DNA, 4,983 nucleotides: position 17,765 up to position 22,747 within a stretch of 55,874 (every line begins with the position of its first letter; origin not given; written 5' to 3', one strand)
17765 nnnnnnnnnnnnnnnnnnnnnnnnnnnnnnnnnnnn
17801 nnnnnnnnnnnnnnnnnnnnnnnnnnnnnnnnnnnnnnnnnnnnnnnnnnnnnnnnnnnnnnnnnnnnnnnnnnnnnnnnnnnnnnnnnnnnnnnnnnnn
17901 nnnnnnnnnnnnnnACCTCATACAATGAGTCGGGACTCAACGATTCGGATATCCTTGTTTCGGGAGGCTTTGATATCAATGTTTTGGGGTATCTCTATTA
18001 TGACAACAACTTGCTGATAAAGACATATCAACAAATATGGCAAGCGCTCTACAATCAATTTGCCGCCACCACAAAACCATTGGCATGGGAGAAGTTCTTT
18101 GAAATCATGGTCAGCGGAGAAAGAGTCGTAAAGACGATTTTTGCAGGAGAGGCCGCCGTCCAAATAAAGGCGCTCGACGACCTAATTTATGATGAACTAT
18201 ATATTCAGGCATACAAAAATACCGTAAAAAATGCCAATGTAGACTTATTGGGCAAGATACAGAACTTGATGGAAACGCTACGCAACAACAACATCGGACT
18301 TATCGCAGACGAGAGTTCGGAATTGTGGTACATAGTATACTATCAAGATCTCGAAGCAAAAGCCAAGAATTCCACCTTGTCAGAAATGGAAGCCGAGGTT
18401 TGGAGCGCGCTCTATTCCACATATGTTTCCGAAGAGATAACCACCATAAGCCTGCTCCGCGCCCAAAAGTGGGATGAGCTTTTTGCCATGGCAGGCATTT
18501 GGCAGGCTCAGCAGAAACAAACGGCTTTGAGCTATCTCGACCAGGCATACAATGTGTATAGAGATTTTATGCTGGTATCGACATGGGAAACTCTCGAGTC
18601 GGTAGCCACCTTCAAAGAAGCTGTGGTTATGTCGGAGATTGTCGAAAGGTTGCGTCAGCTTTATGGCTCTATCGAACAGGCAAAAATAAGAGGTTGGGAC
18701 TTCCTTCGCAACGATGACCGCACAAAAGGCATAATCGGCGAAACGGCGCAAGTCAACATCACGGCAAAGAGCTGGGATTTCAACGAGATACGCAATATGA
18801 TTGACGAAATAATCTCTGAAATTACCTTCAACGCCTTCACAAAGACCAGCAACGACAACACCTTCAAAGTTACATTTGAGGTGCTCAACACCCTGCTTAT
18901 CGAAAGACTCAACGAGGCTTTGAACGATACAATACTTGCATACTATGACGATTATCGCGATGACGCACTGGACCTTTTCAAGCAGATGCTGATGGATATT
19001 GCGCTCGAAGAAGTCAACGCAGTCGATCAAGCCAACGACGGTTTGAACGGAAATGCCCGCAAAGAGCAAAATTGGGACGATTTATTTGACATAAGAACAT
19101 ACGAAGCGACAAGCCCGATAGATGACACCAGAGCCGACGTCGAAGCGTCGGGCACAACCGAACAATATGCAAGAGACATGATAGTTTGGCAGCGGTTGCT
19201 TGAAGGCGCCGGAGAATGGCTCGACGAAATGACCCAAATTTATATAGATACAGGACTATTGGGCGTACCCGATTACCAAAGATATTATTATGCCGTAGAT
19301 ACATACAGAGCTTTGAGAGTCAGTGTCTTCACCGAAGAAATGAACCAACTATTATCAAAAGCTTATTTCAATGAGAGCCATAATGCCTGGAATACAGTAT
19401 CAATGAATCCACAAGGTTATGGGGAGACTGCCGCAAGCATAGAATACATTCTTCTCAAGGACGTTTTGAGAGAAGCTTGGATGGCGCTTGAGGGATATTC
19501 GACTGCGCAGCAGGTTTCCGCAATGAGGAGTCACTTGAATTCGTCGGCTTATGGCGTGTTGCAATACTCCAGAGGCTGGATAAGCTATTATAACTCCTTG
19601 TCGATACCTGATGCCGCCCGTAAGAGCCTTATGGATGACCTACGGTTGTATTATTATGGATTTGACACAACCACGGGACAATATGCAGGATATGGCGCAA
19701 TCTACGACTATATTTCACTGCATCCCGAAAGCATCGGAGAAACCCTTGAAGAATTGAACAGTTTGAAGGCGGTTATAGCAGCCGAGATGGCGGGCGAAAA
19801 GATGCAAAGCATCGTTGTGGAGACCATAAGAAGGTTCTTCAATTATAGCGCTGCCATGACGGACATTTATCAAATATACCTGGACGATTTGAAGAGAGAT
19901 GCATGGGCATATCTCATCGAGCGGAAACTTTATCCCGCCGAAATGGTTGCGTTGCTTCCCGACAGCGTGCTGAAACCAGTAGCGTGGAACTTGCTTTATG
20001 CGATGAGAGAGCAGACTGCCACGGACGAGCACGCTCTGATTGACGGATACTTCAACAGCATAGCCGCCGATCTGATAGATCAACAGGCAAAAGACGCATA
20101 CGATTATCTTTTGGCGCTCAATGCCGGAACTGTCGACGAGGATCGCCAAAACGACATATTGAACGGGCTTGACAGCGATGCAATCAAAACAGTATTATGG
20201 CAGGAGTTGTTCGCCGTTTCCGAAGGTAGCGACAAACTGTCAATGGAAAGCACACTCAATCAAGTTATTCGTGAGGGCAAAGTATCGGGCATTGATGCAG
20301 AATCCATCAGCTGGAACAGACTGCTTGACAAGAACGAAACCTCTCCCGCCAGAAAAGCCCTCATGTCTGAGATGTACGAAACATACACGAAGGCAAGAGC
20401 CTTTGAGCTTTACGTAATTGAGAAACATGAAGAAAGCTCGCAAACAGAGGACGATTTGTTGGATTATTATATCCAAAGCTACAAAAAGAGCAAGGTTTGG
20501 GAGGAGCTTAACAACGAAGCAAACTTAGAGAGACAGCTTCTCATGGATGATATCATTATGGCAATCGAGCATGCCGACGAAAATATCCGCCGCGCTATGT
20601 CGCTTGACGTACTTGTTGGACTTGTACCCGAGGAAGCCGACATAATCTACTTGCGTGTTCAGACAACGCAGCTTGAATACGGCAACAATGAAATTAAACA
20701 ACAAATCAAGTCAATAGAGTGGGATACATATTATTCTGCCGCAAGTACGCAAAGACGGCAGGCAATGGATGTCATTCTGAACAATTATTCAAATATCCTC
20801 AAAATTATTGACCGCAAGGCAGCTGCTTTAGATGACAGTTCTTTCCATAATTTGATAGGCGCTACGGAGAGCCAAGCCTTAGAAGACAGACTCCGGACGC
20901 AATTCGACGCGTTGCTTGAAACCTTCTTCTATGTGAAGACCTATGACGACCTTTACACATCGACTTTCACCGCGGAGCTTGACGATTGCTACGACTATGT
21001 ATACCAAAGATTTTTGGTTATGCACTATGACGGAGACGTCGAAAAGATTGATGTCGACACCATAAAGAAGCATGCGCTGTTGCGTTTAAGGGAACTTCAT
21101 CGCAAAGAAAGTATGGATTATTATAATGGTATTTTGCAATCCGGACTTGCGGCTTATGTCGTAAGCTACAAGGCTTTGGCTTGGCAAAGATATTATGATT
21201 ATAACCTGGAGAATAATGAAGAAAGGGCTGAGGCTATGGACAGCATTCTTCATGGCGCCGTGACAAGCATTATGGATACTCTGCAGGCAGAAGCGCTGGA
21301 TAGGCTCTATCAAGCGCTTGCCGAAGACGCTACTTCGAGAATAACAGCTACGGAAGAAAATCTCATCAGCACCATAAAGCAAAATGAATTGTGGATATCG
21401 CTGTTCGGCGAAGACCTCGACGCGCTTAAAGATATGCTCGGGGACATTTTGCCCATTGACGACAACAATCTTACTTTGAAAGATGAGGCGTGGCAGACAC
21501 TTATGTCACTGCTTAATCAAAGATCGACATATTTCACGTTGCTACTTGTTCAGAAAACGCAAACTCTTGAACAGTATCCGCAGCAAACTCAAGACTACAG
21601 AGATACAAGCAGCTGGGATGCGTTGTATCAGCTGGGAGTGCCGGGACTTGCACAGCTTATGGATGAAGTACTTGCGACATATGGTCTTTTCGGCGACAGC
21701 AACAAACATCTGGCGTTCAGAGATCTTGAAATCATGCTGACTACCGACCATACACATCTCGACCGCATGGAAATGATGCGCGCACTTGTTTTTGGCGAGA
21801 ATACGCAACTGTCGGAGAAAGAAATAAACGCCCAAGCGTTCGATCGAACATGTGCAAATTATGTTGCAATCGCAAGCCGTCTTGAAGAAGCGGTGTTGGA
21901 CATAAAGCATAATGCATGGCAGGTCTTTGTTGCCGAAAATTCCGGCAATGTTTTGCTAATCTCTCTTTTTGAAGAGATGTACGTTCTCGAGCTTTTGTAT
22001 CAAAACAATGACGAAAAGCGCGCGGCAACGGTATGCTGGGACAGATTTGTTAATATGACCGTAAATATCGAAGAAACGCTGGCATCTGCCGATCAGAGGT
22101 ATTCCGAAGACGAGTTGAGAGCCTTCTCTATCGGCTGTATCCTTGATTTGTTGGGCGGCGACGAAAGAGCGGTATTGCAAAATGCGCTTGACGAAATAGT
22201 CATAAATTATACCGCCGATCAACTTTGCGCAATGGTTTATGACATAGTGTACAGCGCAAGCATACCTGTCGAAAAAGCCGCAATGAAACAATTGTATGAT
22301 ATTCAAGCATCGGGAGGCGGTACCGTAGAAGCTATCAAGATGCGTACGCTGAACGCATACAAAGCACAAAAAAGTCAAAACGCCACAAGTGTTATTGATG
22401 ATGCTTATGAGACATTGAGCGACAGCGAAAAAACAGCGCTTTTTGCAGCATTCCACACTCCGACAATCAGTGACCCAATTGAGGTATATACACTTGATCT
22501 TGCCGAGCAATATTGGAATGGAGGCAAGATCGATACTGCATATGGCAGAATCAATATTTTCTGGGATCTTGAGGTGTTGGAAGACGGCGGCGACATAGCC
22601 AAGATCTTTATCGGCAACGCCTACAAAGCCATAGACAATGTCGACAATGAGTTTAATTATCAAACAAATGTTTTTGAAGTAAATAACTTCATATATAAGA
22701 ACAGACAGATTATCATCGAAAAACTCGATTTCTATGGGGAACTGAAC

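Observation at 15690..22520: Recurrent aromatic-centred helix motif shared by both giant ORFs, a possible undescribed repeat family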

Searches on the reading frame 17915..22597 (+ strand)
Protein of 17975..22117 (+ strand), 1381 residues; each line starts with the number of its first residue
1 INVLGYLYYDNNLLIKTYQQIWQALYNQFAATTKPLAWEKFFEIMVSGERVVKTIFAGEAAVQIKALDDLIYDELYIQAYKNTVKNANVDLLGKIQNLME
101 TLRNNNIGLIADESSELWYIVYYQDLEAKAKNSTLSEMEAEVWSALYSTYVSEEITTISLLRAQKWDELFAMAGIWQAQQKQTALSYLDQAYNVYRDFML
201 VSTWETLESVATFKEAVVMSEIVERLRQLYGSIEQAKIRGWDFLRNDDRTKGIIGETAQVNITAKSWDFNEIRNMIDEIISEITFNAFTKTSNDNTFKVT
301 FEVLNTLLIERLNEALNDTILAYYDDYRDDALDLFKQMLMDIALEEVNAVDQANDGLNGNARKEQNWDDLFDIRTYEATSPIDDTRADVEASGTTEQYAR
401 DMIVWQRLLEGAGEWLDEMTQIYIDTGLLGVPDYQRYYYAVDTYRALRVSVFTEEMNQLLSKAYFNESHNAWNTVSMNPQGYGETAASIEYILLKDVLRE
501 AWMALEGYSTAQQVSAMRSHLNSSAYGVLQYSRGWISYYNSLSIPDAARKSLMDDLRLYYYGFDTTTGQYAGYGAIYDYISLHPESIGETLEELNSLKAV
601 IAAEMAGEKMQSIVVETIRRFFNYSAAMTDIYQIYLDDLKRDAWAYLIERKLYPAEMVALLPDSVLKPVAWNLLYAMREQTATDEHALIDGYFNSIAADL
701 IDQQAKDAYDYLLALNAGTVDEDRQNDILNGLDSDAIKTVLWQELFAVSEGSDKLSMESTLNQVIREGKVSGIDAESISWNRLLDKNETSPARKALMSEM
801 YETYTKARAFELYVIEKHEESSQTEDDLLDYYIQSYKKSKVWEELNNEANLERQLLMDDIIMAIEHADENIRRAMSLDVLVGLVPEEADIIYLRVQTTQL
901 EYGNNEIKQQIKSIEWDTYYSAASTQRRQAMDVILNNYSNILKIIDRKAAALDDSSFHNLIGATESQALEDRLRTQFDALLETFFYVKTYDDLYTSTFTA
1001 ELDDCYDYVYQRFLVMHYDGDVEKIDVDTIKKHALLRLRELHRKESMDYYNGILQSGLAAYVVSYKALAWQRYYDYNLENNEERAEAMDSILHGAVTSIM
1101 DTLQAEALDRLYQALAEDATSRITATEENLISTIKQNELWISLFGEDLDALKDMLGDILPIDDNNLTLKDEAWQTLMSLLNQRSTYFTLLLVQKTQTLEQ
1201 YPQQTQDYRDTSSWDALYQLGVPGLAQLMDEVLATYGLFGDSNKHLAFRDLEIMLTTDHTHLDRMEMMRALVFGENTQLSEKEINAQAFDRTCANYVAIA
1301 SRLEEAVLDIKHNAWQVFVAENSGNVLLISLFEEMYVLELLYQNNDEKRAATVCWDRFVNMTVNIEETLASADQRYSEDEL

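Call 13: find_homologous_proteins(query=window:17975-22117:+, max_evalue=0.001)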
Query window:17975-22117:+ (1381 aa): 1 proteins with E <= 0.001 among 8000 candidates.
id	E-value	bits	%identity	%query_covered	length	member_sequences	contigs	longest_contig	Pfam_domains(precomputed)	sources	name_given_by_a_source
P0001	0.0e+0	1562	62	85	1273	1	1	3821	-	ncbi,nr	ncbi:MAG: hypothetical protein PHC84_06085, partial [Clostridia bacterium]|nr:hypothetical protein [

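Call 28: search_solved_structures(query=window:17975-22117:+, max_evalue=1)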
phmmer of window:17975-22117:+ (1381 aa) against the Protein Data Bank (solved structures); distinct sequences matched with E-value up to 1: 0.

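Call 49: search_protein_representatives(protein=window:18365-21964:+)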
Query: 1200 residues. Proteins with E-value up to 0.001 (for the whole library): 6; up to 1e-10: 5; up to 1e-30: 5. The best 6 are listed.
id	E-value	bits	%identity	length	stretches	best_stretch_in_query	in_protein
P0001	0.0e+00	1478.7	62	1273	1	72-1198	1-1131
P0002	8.8e-164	563.9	35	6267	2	4-1052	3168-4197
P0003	1.5e-152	526.7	34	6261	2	3-849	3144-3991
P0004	1.4e-45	172.5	28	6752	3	2-622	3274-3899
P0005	3.4e-40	154.7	32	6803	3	4-522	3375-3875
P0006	9.7e-05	37.3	33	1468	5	742-810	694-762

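Call 64: find_homologous_proteins(query=A3, max_evalue=0.001)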
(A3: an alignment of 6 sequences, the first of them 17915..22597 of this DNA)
Query A3 (6 sequences) (1561 aa, profile of the alignment): 1 proteins with E <= 0.001 among 8000 candidates.
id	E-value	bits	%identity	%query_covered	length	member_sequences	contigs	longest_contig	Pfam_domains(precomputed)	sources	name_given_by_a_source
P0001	0.0e+0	1711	63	81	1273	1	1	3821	-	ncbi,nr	ncbi:MAG: hypothetical protein PHC84_06085, partial [Clostridia bacterium]|nr:hypothetical protein [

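Call 66: search_solved_structures(query=A3, max_evalue=10)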
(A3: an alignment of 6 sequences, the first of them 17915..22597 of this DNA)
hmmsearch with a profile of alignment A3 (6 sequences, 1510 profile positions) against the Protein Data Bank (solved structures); distinct sequences matched with E-value up to 10: 3.
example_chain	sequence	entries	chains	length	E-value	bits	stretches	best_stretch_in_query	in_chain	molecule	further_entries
2lah_A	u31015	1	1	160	0.14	13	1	1078-1138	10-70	Mitotic checkpoint serine/threonine-protein kinase BUB1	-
4a1g_A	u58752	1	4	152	0.43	11.4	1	1085-1138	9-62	MITOTIC CHECKPOINT SERINE/THREONINE-PROTEIN KINASE BUB1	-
1fh5_H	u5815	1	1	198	1.5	9.6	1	1447-1491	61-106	MONOCLONAL ANTIBODY MAK33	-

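Call 80: search_protein_families(library=pfam, alignment_id=A3, max_evalue=0.1)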
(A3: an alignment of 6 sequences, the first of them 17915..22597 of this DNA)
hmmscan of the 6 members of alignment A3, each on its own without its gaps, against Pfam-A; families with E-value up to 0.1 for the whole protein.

A. member 1, window:17915-22597:+ (1561 aa): 3 families
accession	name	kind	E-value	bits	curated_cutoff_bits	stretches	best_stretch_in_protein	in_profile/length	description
PF20321.3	DUF6616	-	0.00091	19.9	27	1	851-945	3-94/111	Family of unknown function (DUF6616)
PF01337.24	Barstar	-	0.077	13.4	23.4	0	1162-1194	29-60/96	Barstar (barnase inhibitor)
PF17262.7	Cas6b_C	-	0.095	13.3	39.4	0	1083-1143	13-74/114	Cas6b C-terminal domain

B. families by the number of members that match (of 6 scanned): 9 families
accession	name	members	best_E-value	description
PF20321.3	DUF6616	1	0.00091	Family of unknown function (DUF6616)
PF12635.12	DUF3780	1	0.01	Protein of unknown function (DUF3780)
PF18248.6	RalF_SCD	1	0.03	RalF C-terminal Sec-7 capping domain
PF13256.11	DUF4047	1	0.062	Domain of unknown function (DUF4047)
PF19098.6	DUF5785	1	0.065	Family of unknown function (DUF5785)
PF02263.25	GBP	1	0.067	Guanylate-binding protein, N-terminal domain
PF01337.24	Barstar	1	0.077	Barstar (barnase inhibitor)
PF02899.23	Phage_int_SAM_1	1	0.088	Phage integrase, N-terminal SAM-like domain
PF17262.7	Cas6b_C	1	0.095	Cas6b C-terminal domain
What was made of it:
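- On TPR/HAT-like solenoid (Pfam clan CL0020): Nothing in five relatives (call 80).
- Tried and rejected: The DUF6616, Barstar, Cas6b_C and HAT sub-threshold hits were rejected as chance, because none recurs in relatives (call 80).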

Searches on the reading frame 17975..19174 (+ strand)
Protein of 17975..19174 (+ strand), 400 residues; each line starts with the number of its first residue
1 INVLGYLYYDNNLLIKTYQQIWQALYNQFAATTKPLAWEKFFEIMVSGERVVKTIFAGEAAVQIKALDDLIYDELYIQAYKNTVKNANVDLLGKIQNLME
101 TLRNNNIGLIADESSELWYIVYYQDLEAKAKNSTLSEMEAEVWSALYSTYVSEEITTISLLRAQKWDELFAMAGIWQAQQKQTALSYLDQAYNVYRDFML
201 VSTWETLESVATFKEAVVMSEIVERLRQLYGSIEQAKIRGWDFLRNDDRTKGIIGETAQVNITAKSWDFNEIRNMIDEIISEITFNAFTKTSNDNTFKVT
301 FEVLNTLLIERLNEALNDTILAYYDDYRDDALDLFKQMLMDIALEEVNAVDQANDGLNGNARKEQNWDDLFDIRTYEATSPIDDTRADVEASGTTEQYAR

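Call 43: search_protein_families(library=pfam, proteins=[window:17975-19174:+], max_evalue=10)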
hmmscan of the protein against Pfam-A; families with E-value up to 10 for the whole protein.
window:17975-19174:+ (400 aa): 1 family
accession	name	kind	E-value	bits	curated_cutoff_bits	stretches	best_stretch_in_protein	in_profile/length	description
PF06881.16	Elongin_A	-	0.1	13.5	29.8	1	108-154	32-78/105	RNA polymerase II transcription factor SIII (Elongin) subunit A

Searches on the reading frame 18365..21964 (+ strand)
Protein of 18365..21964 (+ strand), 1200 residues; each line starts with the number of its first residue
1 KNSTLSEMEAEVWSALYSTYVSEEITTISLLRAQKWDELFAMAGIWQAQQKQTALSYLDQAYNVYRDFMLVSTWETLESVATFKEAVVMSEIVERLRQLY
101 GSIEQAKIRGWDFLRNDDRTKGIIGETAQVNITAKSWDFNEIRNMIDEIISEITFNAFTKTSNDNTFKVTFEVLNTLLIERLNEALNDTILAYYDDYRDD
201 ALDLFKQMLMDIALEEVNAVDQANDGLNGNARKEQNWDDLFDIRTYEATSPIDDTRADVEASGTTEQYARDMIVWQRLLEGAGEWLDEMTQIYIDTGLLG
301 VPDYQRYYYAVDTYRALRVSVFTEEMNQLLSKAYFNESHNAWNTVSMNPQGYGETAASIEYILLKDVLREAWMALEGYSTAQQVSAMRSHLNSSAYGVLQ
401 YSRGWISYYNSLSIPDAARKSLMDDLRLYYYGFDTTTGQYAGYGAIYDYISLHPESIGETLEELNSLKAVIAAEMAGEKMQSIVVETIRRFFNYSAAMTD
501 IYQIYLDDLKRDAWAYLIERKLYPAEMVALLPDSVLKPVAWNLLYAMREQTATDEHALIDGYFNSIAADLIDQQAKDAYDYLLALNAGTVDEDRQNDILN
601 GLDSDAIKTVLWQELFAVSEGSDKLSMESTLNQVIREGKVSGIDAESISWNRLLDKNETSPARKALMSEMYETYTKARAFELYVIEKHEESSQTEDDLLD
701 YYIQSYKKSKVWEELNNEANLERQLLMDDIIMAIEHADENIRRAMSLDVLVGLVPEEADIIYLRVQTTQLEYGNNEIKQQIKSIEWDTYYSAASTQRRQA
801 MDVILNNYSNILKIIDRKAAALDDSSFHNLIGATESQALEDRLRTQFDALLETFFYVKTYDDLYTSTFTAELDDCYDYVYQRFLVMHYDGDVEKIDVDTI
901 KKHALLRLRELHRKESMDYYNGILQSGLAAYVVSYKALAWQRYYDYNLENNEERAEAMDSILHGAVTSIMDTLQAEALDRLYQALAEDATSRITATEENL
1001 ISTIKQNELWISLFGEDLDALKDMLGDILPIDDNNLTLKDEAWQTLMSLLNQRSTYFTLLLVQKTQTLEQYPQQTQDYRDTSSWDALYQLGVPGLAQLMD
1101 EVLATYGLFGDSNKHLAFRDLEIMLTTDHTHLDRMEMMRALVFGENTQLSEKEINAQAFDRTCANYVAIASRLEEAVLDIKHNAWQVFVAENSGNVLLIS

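Call 70: list_cluster_members(proteins=[P0002, P0003, P0004, P0005])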
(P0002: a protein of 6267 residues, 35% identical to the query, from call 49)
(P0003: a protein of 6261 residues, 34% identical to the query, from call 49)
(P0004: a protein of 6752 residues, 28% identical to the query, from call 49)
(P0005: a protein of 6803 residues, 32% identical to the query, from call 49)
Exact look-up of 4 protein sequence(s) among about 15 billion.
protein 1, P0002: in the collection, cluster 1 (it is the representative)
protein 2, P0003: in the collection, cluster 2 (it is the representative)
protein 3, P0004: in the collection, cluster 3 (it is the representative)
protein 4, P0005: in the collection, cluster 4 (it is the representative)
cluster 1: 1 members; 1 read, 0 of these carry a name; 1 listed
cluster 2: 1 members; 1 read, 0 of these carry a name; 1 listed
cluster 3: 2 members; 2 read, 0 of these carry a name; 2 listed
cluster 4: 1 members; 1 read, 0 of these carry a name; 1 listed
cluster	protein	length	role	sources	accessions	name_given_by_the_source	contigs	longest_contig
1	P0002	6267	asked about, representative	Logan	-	-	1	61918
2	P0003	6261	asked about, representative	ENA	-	-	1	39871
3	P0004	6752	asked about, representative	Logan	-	-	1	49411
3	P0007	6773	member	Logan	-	-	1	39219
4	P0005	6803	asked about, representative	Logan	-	-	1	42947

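Call 71: find_encoding_contigs(protein=P0002, flank=10000, max_places=2)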
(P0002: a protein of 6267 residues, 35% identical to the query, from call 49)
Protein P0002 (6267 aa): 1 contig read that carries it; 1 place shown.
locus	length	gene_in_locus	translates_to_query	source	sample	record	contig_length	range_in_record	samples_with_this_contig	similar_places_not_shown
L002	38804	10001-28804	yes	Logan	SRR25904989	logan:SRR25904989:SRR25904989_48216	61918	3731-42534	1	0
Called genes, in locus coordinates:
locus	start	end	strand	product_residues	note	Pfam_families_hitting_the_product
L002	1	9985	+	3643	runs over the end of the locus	-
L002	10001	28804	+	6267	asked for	-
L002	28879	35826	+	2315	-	PF25390:WD40_RLD, PF02368:Big_2 (weak), PF25390:WD40_RLD, PF13540:RCC1_2 (weak), PF02368:Big_2, PF07523:Big_3 (weak), PF00404:Dockerin_1 (weak)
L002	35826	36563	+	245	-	PF00963:Cohesin (weak)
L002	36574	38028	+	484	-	PF02838:Glyco_hydro_20b, PF00728:Glyco_hydro_20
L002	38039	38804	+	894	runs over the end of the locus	PF00690:Cation_ATPase_N, PF00122:E1-E2_ATPase, PF00702:Hydrolase, PF13246:Cation_ATPase, PF00689:Cation_ATPase_C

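Call 72: find_encoding_contigs(protein=P0003, flank=10000, max_places=1)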
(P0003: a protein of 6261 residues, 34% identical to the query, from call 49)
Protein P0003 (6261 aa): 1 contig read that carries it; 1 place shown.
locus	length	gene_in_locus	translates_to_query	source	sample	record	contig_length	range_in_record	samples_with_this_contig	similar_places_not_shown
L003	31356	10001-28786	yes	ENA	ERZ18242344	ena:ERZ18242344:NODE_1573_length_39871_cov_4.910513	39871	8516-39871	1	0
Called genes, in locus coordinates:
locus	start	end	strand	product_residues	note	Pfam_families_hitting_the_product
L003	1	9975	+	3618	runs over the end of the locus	-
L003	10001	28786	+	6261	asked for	-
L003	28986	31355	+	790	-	?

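Call 73: find_encoding_contigs(protein=P0004, flank=10000, max_places=1)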
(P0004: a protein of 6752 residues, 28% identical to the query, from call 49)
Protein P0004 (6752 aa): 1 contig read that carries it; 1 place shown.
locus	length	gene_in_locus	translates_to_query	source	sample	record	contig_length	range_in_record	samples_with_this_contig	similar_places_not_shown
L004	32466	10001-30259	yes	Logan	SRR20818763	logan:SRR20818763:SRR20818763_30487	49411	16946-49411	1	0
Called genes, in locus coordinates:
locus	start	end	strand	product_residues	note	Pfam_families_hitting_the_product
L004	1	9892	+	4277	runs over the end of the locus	-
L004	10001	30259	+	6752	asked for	-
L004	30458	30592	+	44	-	PF00468:Ribosomal_L34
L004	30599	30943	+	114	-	PF00825:Ribonuclease_P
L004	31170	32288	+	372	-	PF02096:60KD_IMP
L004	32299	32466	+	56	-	?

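Call 74: find_encoding_contigs(protein=P0005, flank=10000, max_places=1)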
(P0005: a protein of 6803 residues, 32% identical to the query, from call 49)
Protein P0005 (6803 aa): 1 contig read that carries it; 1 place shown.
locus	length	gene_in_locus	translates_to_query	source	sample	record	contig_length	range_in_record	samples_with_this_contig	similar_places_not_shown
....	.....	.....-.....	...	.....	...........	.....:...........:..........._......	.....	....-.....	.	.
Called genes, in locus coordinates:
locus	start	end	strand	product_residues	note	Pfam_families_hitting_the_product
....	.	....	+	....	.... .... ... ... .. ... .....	-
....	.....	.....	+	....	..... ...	-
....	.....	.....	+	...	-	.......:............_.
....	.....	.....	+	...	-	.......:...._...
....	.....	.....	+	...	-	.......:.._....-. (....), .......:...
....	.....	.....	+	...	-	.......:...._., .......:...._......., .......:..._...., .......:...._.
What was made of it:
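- The gene pair is conserved in all five loci (calls 71-74).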

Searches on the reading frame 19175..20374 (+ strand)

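Call 43: search_protein_families(library=pfam, proteins=[window:19175-20374:+], max_evalue=10)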
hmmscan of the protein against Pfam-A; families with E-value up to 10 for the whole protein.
window:19175-20374:+ (400 aa): 2 families
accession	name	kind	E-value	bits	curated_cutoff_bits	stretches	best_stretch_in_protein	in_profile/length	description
PF16133.10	DUF4844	-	0.14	12.7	25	1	148-248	14-115/117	Domain of unknown function (DUF4844)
PF22353.1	PF1197-like_C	-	0.28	11.4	27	1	10-27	19-36/50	NAD(P)H:rubredoxin oxidoreductase, C-terminal domain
